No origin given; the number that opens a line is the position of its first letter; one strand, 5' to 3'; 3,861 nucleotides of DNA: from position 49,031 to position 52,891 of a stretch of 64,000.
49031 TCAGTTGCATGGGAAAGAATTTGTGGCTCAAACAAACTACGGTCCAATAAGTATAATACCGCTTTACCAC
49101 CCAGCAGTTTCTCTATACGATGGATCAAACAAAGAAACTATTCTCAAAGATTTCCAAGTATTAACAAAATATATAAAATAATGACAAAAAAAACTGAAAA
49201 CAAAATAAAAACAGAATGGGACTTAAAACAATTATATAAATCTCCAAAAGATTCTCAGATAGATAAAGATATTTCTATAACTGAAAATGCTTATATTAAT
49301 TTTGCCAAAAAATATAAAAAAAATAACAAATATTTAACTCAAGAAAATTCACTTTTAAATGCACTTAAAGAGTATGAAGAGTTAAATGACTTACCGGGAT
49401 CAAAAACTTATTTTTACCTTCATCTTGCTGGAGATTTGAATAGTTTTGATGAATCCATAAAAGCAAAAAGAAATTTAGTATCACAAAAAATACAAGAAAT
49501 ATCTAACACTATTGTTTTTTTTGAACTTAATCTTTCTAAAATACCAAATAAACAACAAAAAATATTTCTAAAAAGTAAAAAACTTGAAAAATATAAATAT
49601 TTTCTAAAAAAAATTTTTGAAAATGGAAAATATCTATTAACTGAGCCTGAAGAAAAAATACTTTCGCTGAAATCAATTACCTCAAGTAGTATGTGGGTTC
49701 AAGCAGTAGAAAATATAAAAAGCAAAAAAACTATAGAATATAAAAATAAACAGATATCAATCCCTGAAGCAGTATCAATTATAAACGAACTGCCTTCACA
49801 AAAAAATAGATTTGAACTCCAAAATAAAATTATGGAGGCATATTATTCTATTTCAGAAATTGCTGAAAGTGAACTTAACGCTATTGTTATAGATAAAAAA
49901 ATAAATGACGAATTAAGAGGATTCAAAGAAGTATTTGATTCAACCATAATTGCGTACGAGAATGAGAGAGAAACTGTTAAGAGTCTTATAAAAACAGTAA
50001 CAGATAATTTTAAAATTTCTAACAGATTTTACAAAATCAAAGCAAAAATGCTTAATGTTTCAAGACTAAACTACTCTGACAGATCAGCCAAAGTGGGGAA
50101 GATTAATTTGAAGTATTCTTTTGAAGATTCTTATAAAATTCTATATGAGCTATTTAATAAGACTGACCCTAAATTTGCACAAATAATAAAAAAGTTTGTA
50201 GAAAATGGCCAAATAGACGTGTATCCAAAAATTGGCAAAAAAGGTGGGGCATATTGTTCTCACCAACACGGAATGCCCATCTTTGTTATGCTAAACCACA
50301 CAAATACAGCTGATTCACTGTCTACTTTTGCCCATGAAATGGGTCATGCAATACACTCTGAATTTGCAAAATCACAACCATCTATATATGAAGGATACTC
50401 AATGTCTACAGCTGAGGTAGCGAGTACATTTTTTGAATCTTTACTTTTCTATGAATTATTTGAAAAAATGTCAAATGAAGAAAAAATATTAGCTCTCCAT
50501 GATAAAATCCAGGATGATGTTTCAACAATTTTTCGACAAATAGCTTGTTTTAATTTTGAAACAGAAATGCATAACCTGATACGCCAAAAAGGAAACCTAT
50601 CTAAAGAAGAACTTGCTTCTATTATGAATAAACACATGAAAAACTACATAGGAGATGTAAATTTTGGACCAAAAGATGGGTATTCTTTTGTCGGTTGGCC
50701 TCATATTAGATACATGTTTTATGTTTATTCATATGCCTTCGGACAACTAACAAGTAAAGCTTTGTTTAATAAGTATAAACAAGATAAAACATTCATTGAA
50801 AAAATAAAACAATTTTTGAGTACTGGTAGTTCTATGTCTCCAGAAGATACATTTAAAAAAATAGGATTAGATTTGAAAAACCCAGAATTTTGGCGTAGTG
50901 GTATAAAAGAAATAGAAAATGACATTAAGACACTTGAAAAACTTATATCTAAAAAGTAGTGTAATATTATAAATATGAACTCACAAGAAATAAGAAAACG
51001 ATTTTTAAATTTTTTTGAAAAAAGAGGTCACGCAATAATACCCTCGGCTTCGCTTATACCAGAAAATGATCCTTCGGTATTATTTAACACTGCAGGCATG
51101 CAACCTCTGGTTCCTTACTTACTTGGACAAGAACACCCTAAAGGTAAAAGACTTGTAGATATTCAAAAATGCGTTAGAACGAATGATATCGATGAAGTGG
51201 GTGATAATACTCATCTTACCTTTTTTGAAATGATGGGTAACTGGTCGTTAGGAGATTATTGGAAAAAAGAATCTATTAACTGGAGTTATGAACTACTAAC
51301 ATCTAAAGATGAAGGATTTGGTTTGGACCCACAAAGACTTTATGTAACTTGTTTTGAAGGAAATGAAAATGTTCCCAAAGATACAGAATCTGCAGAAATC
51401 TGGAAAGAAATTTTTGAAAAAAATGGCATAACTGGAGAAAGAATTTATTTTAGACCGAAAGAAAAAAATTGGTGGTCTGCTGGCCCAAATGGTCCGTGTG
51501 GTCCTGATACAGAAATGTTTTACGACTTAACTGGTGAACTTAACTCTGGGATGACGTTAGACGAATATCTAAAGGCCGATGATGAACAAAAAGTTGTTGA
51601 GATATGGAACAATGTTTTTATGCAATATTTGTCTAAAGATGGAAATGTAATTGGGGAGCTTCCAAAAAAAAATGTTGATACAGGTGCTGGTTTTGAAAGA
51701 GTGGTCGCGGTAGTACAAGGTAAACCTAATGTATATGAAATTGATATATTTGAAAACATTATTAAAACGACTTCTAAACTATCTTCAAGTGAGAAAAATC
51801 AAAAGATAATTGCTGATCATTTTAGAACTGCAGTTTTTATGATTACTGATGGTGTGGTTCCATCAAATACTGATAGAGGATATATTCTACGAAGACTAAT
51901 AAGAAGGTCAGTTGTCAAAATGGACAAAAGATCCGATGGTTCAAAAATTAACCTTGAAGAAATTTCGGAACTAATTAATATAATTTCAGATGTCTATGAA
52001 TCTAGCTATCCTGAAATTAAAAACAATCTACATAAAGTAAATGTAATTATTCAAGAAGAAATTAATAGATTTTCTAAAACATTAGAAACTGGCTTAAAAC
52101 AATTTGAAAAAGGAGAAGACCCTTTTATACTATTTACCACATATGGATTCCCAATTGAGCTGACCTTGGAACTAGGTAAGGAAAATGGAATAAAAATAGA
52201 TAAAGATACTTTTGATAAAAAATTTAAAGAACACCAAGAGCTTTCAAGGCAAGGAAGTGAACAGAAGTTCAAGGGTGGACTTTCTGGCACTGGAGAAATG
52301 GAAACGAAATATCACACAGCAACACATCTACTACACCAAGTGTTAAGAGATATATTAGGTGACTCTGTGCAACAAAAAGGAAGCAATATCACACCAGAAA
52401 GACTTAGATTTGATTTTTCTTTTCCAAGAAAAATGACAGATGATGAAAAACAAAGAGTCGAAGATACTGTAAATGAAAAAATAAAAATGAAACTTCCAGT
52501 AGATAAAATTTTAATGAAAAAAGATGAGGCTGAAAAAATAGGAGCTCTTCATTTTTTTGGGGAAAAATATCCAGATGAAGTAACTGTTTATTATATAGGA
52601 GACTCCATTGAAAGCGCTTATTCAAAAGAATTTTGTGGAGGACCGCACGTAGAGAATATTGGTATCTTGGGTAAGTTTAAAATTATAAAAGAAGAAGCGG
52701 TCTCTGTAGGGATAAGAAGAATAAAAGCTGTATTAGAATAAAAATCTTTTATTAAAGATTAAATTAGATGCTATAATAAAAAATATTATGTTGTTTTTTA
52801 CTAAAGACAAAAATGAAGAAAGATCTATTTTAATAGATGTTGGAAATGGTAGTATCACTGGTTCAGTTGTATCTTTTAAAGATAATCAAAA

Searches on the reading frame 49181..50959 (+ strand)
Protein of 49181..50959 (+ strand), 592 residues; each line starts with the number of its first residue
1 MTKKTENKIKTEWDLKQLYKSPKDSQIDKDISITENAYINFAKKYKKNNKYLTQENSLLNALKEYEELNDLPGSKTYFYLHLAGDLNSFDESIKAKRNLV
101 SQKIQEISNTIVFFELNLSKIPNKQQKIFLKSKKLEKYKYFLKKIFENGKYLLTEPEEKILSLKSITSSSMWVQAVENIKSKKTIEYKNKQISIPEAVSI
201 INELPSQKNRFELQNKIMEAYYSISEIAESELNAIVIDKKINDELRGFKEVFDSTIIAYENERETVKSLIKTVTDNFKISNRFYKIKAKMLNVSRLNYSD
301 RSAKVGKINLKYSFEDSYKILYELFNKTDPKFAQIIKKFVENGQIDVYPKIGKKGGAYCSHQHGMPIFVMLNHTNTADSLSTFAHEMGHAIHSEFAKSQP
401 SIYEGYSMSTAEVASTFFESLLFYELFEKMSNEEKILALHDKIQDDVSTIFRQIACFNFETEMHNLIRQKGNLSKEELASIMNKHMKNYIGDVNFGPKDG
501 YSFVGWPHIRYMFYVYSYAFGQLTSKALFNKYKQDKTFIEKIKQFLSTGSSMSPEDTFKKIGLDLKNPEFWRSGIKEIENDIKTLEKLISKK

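Call 69: search_protein_families(library=pfam, proteins=[window:49181-50959:+], max_evalue=0.00001)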
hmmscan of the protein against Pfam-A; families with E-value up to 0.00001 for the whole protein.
window:49181-50959:+ (592 aa): 2 families
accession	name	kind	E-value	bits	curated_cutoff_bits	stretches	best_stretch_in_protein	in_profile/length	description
PF01432.26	Peptidase_M3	-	9e-35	121.3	27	1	206-574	7-454/457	Peptidase family M3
PF08439.15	Peptidase_M3_N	-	8.1e-11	42.4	25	1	119-173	3-58/70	Oligopeptidase F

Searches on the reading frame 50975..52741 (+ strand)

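Call 69: search_protein_families(library=pfam, proteins=[window:50975-52741:+], max_evalue=0.00001)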
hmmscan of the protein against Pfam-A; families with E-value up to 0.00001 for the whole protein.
window:50975-52741:+ (588 aa): 2 families
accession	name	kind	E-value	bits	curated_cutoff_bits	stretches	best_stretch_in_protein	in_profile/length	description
PF01411.24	tRNA-synt_2c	-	8.3e-126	421.2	30.3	1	5-432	1-436/552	tRNA synthetases class II (A)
PF07973.19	tRNA_SAD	-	7.5e-14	51.9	24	1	536-583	1-43/44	Threonyl and Alanyl tRNA synthetase second additional domain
